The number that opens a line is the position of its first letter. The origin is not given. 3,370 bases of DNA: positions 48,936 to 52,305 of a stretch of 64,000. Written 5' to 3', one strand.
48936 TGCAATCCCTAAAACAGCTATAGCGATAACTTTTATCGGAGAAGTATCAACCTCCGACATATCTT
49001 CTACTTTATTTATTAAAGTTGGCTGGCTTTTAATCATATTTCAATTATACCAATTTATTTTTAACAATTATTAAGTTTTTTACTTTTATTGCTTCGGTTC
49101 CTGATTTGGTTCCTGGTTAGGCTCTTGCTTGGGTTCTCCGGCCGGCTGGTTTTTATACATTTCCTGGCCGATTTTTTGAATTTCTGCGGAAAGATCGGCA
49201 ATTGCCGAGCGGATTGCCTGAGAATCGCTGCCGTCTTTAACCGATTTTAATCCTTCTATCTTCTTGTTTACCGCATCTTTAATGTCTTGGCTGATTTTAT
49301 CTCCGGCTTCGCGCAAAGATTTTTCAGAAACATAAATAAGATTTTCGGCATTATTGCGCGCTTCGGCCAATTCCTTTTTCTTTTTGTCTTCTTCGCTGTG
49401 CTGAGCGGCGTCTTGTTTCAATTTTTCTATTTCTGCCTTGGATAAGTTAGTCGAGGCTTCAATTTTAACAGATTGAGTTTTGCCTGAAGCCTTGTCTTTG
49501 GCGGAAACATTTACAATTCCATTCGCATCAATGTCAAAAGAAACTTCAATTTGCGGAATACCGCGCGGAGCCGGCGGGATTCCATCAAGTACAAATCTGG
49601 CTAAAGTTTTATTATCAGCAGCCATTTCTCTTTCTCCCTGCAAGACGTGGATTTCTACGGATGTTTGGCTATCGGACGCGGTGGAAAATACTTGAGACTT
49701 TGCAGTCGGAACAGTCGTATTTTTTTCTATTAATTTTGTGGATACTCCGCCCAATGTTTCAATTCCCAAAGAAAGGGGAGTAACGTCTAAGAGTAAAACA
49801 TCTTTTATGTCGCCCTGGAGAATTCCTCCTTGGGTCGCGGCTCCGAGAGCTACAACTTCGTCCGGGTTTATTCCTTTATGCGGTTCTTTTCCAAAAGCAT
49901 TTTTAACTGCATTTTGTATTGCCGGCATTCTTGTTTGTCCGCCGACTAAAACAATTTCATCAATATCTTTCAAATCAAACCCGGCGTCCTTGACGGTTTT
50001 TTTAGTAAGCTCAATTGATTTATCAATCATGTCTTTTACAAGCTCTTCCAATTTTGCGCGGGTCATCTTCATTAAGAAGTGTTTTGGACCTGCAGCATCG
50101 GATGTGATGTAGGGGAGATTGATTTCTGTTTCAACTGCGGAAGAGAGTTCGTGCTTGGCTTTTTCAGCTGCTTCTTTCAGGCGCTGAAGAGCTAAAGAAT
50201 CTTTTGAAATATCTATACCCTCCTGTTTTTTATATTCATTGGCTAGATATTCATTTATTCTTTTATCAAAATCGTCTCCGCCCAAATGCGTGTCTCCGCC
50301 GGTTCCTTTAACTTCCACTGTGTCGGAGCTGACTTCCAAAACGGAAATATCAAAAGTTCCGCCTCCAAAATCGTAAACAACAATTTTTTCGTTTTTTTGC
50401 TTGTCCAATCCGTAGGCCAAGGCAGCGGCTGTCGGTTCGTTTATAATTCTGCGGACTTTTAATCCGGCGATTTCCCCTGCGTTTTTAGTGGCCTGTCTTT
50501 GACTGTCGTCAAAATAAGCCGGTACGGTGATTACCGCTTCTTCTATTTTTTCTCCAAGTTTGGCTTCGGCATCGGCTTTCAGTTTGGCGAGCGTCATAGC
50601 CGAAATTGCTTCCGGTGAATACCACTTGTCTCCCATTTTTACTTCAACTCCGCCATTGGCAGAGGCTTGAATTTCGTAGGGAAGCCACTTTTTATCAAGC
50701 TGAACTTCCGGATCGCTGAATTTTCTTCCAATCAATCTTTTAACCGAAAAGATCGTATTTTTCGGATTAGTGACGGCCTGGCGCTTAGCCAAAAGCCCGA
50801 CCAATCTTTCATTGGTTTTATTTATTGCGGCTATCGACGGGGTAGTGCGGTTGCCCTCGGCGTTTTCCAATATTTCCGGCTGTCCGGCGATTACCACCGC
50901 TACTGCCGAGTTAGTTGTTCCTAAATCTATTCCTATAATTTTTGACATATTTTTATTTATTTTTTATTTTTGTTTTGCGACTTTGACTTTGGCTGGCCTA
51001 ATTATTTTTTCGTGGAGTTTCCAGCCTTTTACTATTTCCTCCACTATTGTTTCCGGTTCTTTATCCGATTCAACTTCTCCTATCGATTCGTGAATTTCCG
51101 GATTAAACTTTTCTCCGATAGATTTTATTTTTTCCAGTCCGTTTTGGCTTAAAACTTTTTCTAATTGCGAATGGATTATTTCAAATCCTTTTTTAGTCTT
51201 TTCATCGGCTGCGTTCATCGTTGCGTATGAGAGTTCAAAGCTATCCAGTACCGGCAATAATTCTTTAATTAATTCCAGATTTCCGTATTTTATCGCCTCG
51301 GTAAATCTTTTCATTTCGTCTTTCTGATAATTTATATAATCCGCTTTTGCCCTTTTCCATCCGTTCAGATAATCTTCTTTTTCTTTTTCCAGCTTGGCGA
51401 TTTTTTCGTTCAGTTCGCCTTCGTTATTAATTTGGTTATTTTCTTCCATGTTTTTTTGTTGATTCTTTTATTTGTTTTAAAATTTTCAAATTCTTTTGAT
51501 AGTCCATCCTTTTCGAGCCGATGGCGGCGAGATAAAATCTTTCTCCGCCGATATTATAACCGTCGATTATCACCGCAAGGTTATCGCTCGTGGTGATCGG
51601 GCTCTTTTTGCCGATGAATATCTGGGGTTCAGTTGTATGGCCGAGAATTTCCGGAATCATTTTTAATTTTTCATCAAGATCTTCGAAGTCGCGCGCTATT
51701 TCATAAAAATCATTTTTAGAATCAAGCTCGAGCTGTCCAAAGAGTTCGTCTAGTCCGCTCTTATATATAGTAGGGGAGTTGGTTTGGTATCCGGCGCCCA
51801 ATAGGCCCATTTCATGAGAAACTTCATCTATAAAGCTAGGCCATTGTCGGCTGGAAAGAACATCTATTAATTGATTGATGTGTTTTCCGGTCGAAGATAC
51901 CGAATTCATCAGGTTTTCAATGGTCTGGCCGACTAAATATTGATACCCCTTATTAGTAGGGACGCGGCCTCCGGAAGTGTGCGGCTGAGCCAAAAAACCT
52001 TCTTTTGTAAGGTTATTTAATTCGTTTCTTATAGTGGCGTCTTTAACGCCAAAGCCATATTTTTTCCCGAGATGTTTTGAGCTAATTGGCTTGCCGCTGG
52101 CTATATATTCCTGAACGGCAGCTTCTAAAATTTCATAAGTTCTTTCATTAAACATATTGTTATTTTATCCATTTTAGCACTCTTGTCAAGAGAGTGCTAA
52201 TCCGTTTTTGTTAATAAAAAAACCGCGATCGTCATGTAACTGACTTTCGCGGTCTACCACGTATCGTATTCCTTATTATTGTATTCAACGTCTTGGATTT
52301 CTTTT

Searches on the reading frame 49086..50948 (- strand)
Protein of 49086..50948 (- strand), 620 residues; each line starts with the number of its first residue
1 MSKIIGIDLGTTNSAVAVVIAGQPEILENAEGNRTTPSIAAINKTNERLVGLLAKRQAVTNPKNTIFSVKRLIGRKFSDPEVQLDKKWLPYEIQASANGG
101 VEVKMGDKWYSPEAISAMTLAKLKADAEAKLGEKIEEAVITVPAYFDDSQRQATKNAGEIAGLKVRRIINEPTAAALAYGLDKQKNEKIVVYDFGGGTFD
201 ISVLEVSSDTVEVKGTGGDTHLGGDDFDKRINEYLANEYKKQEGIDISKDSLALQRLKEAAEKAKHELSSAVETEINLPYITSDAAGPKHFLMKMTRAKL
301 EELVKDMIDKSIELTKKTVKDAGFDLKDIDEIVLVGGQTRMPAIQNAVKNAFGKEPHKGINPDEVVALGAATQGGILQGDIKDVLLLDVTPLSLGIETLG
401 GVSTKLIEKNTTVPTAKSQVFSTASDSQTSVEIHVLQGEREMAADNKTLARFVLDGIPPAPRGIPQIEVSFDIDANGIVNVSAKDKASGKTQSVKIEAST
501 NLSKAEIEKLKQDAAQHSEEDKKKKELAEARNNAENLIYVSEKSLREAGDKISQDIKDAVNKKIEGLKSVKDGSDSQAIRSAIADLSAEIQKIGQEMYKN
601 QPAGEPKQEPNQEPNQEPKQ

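Call 88: find_homologous_proteins(query=window:49086-50948:-, max_evalue=1e-100)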
Query window:49086-50948:- (620 aa): 8000 proteins with E <= 1e-100 among 8000 candidates; the best 120 are listed.
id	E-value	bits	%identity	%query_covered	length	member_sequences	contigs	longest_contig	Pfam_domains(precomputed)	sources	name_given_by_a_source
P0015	0.0e+0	1320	100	100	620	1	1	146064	PF00012.27,PF06723.20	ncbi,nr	ncbi:MAG: molecular chaperone DnaK [Candidatus Pacebacteria bacterium]|nr:molecular chaperone DnaK [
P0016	0.0e+0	1124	84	100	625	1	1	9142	PF00012.27,PF06723.20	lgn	-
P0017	0.0e+0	1094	81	99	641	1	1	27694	PF00012.27,PF06723.20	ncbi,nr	ncbi:MAG: molecular chaperone DnaK [Candidatus Pacebacteria bacterium]|nr:molecular chaperone DnaK [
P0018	0.0e+0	1086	81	99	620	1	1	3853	PF00012.27,PF06723.20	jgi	jgi:molecular chaperone DnaK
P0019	0.0e+0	1085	81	99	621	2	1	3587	PF00012.27,PF06723.20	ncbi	-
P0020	0.0e+0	1084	82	98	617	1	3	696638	PF00012.27,PF06723.20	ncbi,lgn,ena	-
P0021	0.0e+0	1083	81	98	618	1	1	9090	PF00012.27,PF06723.20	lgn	-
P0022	0.0e+0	1082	80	100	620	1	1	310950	PF00012.27,PF06723.20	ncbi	-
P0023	0.0e+0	1082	80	100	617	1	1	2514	PF00012.27,PF06723.20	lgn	-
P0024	0.0e+0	1080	82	99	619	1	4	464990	PF00012.27,PF06723.20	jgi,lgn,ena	-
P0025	0.0e+0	1075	81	99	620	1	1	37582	PF00012.27,PF06723.20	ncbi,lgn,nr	ncbi:MAG: molecular chaperone DnaK [Patescibacteria group bacterium]|nr:molecular chaperone DnaK [Pa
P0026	0.0e+0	1075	80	99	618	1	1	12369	PF00012.27,PF06723.20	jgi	jgi:molecular chaperone DnaK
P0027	0.0e+0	1072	80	100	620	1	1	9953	PF00012.27,PF06723.20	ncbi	-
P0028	0.0e+0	1069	79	100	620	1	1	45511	PF00012.27,PF06723.20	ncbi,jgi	-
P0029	0.0e+0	1068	80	97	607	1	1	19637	PF00012.27,PF06723.20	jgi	-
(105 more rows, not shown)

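Call 89: find_encoding_contigs(protein=P0016, flank=10000, max_places=1)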
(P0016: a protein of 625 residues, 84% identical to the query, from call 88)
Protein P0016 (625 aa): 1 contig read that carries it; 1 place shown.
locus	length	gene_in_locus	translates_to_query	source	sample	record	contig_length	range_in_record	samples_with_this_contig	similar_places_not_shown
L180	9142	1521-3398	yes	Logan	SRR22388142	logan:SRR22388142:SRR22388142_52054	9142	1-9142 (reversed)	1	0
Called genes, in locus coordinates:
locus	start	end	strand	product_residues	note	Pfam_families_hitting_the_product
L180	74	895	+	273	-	PF01628:HrcA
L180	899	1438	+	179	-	PF01025:GrpE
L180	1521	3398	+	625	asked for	PF00012:HSP70, PF06723:MreB_Mbl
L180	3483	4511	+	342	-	-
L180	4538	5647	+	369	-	PF00226:DnaJ, PF01556:DnaJ_C, PF00684:DnaJ_CXXCXGXG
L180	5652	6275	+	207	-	PF00657:Lipase_GDSL, PF13472:Lipase_GDSL_2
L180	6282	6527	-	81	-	-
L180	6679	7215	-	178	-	PF00293:NUDIX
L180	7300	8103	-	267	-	-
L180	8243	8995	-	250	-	-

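Call 90: find_encoding_contigs(protein=P0020, flank=10000, max_places=1)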
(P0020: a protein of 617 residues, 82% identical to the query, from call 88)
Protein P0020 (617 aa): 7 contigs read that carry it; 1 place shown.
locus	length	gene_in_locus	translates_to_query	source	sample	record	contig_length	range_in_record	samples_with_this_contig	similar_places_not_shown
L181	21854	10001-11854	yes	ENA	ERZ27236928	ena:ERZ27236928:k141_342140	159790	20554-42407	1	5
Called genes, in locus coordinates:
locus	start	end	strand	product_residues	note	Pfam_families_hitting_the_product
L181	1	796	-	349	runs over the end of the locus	PF03054:tRNA_Me_trans, PF24167:DUF7411 (weak), PF20259:tRNA_Me_trans_M, PF20258:tRNA_Me_trans_C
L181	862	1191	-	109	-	-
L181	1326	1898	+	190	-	PF08207:EFP_N, PF09285:Elong-fact-P_C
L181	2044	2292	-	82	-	-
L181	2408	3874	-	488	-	PF02534:T4SS-DNA_transf, PF10412:TrwB_AAD_bind, PF12696:TraG-D_C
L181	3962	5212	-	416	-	PF26449:DUF8128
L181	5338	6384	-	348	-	PF04545:Sigma70_r4, PF05066:HARE-HTH (faint)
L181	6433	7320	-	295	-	PF07549:Sec_GG (faint), PF02355:SecD_SecF_C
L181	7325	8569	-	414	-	PF21760:SecD_1st, PF22599:SecDF_P1_head, PF00873:ACR_tran (weak), PF02355:SecD_SecF_C, PF03176:MMPL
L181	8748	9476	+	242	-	PF01628:HrcA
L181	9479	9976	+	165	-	PF01025:GrpE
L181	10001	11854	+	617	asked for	PF00012:HSP70, PF06723:MreB_Mbl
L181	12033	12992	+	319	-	-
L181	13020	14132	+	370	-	PF00226:DnaJ, PF01556:DnaJ_C, PF00684:DnaJ_CXXCXGXG, PF27659:CHP02642 (faint)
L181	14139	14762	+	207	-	PF00657:Lipase_GDSL, PF13472:Lipase_GDSL_2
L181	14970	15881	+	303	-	PF01544:CorA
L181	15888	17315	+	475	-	PF01406:tRNA-synt_1e, PF09334:tRNA-synt_1g, PF00133:tRNA-synt_1, PF09334:tRNA-synt_1g (weak), PF09190:DALR_2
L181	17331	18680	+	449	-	PF00772:DnaB, PF06745:ATPase (faint), PF13481:AAA_25, PF03796:DnaB_C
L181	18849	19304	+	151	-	PF01751:Toprim (faint), PF13662:Toprim_4, PF21175:RecR_C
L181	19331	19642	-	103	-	PF00829:Ribosomal_L21p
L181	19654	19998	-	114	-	-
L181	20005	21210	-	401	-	PF01702:TGT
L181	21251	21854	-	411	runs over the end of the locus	PF08245:Mur_ligase_M, PF02875:Mur_ligase_C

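Call 91: find_encoding_contigs(protein=P0024, flank=10000, max_places=1)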
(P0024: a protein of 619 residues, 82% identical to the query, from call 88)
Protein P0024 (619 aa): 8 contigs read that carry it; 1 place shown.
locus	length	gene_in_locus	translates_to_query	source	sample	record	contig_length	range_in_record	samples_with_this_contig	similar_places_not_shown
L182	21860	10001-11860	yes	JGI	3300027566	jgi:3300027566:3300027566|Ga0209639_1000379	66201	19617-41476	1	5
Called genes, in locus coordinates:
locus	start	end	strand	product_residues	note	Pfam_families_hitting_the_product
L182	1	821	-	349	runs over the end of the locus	PF02540:NAD_synthase (faint), PF03054:tRNA_Me_trans, PF24167:DUF7411 (weak), PF20259:tRNA_Me_trans_M, PF20258:tRNA_Me_trans_C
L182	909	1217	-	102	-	-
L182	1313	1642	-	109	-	-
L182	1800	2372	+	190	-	PF08207:EFP_N, PF09285:Elong-fact-P_C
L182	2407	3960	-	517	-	PF02534:T4SS-DNA_transf, PF10412:TrwB_AAD_bind, PF12696:TraG-D_C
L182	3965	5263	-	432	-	PF26449:DUF8128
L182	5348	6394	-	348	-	PF04545:Sigma70_r4, PF05066:HARE-HTH (faint)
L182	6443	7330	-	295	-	PF07549:Sec_GG (weak), PF02355:SecD_SecF_C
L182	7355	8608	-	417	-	PF21760:SecD_1st, PF22599:SecDF_P1_head, PF00873:ACR_tran (weak), PF02355:SecD_SecF_C, PF03176:MMPL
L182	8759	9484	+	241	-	PF01628:HrcA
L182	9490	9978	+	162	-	PF01025:GrpE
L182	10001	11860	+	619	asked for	PF00012:HSP70, PF06723:MreB_Mbl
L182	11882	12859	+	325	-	-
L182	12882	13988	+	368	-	PF00226:DnaJ, PF01556:DnaJ_C, PF27659:CHP02642 (faint), PF00684:DnaJ_CXXCXGXG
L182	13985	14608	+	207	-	PF00657:Lipase_GDSL, PF13472:Lipase_GDSL_2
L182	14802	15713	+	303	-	PF01544:CorA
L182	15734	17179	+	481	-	PF01406:tRNA-synt_1e, PF09334:tRNA-synt_1g, PF01406:tRNA-synt_1e, PF00133:tRNA-synt_1, PF09334:tRNA-synt_1g (weak), PF09190:DALR_2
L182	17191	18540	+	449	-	PF00772:DnaB, PF06745:ATPase (faint), PF13481:AAA_25, PF03796:DnaB_C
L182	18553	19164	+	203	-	PF21176:RecR_HhH (weak), PF01751:Toprim (weak), PF13662:Toprim_4, PF21175:RecR_C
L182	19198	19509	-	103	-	PF00829:Ribosomal_L21p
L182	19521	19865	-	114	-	-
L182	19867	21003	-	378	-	PF01702:TGT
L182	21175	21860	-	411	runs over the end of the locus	PF08245:Mur_ligase_M, PF02875:Mur_ligase_C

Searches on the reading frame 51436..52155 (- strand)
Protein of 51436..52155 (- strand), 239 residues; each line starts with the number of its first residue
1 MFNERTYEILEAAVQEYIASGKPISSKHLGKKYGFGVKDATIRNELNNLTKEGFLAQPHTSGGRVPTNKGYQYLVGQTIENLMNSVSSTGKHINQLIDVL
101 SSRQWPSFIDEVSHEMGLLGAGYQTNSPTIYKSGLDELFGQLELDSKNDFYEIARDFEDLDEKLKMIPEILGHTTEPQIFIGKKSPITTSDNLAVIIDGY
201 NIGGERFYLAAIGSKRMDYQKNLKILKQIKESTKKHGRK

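Call 8: search_protein_families(library=pfam, proteins=[window:51436-52155:-], max_evalue=0.01)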
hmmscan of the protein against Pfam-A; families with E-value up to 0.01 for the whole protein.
window:51436-52155:- (239 aa): 3 families
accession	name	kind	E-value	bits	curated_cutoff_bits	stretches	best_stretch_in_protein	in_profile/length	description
PF01628.27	HrcA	-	3.4e-12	47.3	22.2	1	74-221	82-213/215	HrcA protein C terminal domain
PF03444.21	HrcA_DNA-bdg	-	0.00039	20.5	21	1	6-78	6-77/79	Winged helix-turn-helix transcription repressor, HrcA DNA-binding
PF20649.3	COG5_C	-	0.008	16.6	24.7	1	52-115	85-138/186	Conserved oligomeric Golgi complex subunit 5, C-terminal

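Call 32: find_related_loci(query=window:51436-52155:-, collection=genome_contigs, flank=10000)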
Query window:51436-52155:- (239 aa) in genome_contigs; peptide patterns used: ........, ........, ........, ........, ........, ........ (x = any residue, [..] = any of these).
46 stretches matched a pattern; 1 encode a relative of the query (tblastn E <= 1e-3); 1 distinct loci.
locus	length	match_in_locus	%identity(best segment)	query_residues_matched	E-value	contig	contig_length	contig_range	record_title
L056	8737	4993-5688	32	1-230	2e-33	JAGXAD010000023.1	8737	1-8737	MAG: Patescibacteria group bacterium isolate REEB69 contig-150_11058, whole genome shotgun sequence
